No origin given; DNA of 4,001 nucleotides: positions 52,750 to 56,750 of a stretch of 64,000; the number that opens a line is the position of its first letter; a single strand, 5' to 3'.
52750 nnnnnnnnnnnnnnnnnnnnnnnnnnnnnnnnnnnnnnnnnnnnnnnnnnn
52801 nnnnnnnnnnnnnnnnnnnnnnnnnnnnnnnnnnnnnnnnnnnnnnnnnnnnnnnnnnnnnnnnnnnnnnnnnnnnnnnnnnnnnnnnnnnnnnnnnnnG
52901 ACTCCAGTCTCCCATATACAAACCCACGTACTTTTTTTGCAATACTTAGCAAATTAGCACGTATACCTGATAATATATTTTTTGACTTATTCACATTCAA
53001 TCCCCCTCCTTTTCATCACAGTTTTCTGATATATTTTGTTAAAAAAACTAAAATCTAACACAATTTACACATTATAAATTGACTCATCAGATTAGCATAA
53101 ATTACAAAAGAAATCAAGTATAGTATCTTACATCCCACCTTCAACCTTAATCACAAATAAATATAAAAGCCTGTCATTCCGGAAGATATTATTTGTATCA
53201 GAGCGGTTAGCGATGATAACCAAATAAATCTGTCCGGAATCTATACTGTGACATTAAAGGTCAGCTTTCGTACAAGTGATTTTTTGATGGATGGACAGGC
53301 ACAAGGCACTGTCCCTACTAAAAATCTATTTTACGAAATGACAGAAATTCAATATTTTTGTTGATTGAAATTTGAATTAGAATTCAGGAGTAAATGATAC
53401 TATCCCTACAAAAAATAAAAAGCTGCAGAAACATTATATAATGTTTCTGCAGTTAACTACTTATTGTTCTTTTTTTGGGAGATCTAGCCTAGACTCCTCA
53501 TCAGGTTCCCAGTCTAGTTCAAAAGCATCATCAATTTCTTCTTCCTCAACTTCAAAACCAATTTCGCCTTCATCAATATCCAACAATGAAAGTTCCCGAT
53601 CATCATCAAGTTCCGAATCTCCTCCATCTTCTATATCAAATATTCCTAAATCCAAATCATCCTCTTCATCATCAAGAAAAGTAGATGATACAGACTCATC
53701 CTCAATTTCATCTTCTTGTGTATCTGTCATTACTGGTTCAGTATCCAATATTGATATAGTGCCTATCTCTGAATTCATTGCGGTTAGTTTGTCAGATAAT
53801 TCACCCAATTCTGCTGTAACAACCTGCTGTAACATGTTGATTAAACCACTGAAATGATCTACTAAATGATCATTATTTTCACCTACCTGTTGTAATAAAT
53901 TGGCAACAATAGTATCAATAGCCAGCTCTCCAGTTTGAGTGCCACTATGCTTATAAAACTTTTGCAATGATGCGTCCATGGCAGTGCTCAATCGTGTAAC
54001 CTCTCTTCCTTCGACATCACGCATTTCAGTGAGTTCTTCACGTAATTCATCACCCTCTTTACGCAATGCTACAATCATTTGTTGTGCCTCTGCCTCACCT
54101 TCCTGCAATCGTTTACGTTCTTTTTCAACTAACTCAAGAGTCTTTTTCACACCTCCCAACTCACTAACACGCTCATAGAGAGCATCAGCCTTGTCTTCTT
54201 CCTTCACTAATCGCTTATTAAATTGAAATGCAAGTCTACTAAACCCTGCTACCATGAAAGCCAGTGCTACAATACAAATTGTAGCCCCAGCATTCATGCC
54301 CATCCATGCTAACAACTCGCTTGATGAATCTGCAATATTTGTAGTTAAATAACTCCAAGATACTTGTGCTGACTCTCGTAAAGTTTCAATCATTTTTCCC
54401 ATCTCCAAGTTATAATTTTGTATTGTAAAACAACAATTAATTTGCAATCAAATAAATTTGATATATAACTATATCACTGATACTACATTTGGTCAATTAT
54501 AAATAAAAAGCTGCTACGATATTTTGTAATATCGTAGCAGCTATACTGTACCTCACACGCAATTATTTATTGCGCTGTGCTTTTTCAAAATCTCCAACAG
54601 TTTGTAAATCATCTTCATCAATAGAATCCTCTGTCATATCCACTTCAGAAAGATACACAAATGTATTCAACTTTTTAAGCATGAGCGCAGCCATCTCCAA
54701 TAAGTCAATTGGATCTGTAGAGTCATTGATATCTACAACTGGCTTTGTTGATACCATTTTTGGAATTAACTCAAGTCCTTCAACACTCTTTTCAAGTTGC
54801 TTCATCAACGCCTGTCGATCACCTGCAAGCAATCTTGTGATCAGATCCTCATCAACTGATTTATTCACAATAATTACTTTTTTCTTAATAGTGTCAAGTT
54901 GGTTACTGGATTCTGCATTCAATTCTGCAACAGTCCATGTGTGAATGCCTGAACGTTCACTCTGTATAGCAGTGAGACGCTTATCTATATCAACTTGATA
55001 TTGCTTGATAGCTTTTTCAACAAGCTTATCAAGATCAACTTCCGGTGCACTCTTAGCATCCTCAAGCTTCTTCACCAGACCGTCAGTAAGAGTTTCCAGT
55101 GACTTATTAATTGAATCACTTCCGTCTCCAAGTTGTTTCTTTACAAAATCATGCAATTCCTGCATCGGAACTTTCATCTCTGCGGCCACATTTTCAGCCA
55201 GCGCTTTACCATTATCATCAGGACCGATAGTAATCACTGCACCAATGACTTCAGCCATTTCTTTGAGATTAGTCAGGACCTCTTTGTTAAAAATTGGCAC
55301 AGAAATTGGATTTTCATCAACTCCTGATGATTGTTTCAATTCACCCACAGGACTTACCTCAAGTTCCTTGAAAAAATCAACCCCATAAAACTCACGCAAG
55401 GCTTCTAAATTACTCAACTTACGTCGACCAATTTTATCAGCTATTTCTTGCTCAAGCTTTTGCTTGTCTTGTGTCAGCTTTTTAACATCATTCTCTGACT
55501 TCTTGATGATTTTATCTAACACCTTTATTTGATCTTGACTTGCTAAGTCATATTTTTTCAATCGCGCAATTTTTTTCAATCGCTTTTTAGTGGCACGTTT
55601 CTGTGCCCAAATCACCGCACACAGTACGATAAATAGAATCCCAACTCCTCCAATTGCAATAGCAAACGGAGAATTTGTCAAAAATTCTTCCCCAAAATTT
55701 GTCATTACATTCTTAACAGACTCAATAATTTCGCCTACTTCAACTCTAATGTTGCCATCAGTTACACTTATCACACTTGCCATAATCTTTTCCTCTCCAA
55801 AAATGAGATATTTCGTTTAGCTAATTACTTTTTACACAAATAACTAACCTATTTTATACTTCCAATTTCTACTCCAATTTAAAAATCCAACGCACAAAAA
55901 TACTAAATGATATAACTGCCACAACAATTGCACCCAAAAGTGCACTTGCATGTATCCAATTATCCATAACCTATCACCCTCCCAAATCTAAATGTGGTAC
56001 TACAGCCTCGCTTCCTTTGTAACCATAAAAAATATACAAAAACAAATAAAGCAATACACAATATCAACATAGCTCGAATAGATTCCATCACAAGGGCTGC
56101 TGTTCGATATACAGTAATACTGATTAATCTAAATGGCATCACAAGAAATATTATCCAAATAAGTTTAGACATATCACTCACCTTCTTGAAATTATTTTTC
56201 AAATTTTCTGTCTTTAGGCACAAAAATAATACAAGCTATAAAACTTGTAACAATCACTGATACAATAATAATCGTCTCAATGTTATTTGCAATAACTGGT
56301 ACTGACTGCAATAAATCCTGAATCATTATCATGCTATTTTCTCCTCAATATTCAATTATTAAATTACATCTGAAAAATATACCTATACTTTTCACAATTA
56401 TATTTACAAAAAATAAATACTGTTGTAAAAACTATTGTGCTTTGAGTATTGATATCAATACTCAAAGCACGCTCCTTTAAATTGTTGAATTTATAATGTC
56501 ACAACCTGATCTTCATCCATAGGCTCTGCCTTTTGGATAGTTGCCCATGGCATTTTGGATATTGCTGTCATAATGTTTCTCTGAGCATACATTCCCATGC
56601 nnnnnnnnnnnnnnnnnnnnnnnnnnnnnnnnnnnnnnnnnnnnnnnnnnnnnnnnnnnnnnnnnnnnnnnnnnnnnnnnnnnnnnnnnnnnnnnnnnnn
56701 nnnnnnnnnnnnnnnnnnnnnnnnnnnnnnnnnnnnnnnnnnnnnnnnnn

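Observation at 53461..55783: Tandem pair of TM plus coiled-coil proteins with acidic tails, each on its own terminator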

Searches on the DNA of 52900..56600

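Call 58: search_rna_families(source=window, start=52900, end=56600, threshold=evalue, max_evalue=1)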
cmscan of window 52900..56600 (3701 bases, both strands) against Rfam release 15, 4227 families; matches with E-value up to 1: 1.
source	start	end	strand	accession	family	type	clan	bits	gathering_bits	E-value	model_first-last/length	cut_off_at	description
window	53407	53468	-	RF03266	mir-2943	Gene; miRNA;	-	21.9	76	0.77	1-71/71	no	mir-2943 microRNA precursor family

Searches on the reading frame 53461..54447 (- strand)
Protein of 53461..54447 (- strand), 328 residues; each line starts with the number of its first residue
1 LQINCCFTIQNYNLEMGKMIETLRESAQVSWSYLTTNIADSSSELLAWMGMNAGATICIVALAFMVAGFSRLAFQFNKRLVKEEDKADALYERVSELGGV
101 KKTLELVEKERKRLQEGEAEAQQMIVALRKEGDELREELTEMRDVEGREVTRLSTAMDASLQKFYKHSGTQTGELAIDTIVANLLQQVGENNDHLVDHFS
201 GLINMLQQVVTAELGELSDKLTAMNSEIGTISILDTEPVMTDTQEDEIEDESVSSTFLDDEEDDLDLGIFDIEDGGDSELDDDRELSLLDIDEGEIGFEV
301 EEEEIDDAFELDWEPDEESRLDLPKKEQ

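Call 6: search_protein_families(library=pfam, proteins=[window:53461-54447:-], max_evalue=0.1)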
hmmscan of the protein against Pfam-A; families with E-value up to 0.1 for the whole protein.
window:53461-54447:- (328 aa): 6 families
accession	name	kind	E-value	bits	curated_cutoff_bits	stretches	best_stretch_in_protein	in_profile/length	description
PF00210.30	Ferritin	-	0.00094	19.6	24.5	1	67-145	28-105/142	Ferritin-like domain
PF00430.23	ATP-synt_B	-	0.01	16.3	28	1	101-141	47-87/132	ATP synthase B/B' CF(0)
PF16763.10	Spidroin_N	-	0.016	15.7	27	1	148-209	56-122/125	Major ampullate spidroin 1, spider silk protein 1, N-term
PF08317.16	Spc7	-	0.016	15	34.5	1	99-145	144-190/196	Spc7 kinetochore protein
PF04513.17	Baculo_PEP_C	-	0.029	14.9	38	1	176-231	49-104/140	Baculovirus polyhedron envelope protein, PEP, C terminus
PF05615.18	THOC7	-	0.089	13.5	28.7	0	104-144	68-108/136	Tho complex subunit 7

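Call 7: search_protein_families(library=phrogs, proteins=[window:53461-54447:-], max_evalue=0.1)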
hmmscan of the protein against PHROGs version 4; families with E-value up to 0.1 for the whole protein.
window:53461-54447:- (328 aa): 2 families
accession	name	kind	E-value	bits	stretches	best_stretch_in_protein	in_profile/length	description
phrog_2335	-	tail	0.0036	16.2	1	104-215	622-745/1536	tail length tape measure protein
phrog_24732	-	unknown function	0.064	13.6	0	193-221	76-104/314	-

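Call 14: find_homologous_proteins(query=window:53461-54393:-, max_evalue=0.001)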
Query window:53461-54393:- (310 aa): 1 proteins with E <= 0.001 among 5195 candidates.
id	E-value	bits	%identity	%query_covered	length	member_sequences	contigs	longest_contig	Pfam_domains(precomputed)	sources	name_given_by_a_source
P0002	2.3e-189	646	100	100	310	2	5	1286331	-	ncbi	ncbi:MAG: hypothetical protein ACKUBY_05900 [Candidatus Moraniibacteriota bacterium]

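Call 18: search_protein_families(library=ncbifam, proteins=[window:53461-54393:-], max_evalue=0.1)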
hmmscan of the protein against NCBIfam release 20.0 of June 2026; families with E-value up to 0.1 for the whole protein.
window:53461-54393:- (310 aa): 0 families

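Call 20: search_solved_structures(query=window:53461-54393:-, max_evalue=1)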
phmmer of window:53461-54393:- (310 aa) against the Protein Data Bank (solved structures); distinct sequences matched with E-value up to 1: 3.
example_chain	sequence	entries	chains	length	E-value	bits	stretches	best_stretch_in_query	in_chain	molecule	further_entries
2o49_A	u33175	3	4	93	0.37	13.7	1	23-103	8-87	DNA-binding protein SATB1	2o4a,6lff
1yse_A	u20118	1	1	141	0.41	13.5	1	18-103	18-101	DNA-binding protein SATB1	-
1vcs_A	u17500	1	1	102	0.52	13.2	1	100-150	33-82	Vesicle transport through interaction with t-SNAREs homolog 1A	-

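Call 28: predict_structure(protein=window:53461-54393:-)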
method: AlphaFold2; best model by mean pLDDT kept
length: 310 residues; sequences in the alignment: 1
mean_pLDDT: 52.6   pTM: 0.25
mean pLDDT of the five models: 52.6, 51.1, 49.6, 48.3, 40.7
residues with pLDDT >= 90: 0; 70-90: 19; 50-70: 164; < 50: 127
segments of 3 or more residues with pLDDT < 50: 1-3, 24-28, 30-42, 46-82, 210-240, 255-258, 275-277, 284-287
pLDDT, mean of each block of 10 residues (from residue 1): 49 54 49 44 47 40 38 38 56 71 68 71 67 61 57 55 57 60 54 54 57 39 40 42 52 48 57 51 51 55 50
secondary structure, 60 per line:
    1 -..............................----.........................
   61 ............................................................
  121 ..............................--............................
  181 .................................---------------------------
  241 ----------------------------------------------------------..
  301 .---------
elements in order: H2-31 H36-150 H153-213
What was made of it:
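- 53461..54393 (-): Gene A, 310 aa. Layout: acidic N-terminal segment (1-32), TM helix (about 33-55), charged heptad-rich helix (59-137), second helical segment (157-219), polyacidic disordered tail (214-300), short basic end (LPKKEQ). AF2 secondary structure: helices 2-31, 36-150 and 153-213, with no structure at 214-298 (call 28).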

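Call 49: search_protein_families(library=padloc, proteins=[window:53461-54393:-], max_evalue=0.1)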
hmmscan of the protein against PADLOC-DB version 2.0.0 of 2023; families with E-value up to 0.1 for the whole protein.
window:53461-54393:- (310 aa): 3 families
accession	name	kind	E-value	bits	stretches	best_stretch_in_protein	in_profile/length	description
PDLC00518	JetC1|JetC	-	0.0013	14.6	1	59-192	685-816/1112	DUF3584 domain; MukB-like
PDLC00792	Cyclase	-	0.0018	15.7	1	118-191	153-225/236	oligonucleotide-cyclase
PDLC00637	ZorA2|ZorA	-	0.022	11.6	1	82-205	264-382/420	MotA/ExbB/TolQ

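Call 60: search_dna_similar(query=window:53461-54393:-, collection=phages, mode=protein, max_evalue=0.01, max_rows=8)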
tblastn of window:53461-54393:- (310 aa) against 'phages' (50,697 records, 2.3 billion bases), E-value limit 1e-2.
No match.

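Call 68: fold_search(model_id=the predicted structure, library=pdb)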
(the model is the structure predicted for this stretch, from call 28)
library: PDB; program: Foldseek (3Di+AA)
matches with E <= 10: 4; with E <= 0.001: 0
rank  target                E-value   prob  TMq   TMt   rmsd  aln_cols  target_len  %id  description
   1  7f0k_A                5.5e+00  0.23  0.17  0.54   3.1        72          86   12  Crystal structure of Kmp11 (released 2021-08-11)
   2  9qn0_A                8.4e+00  0.20  0.12  0.15   1.9        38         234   21  Fe(II)-2-oxoglutarate-dependent pseudomonal iron uptake factor C in complex with 2,4-PDCA (Mn) (released 2026-04-08)
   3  9ghl_A                9.6e+00  0.18  0.12  0.16   1.8        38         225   21  Fe(II)-2-oxoglutarate-dependent pseudomonal iron uptake factor C in complex with malate (released 2025-08-27)
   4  9qn0_B                9.6e+00  0.18  0.12  0.15   1.9        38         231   21  Fe(II)-2-oxoglutarate-dependent pseudomonal iron uptake factor C in complex with 2,4-PDCA (Mn) (released 2026-04-08)
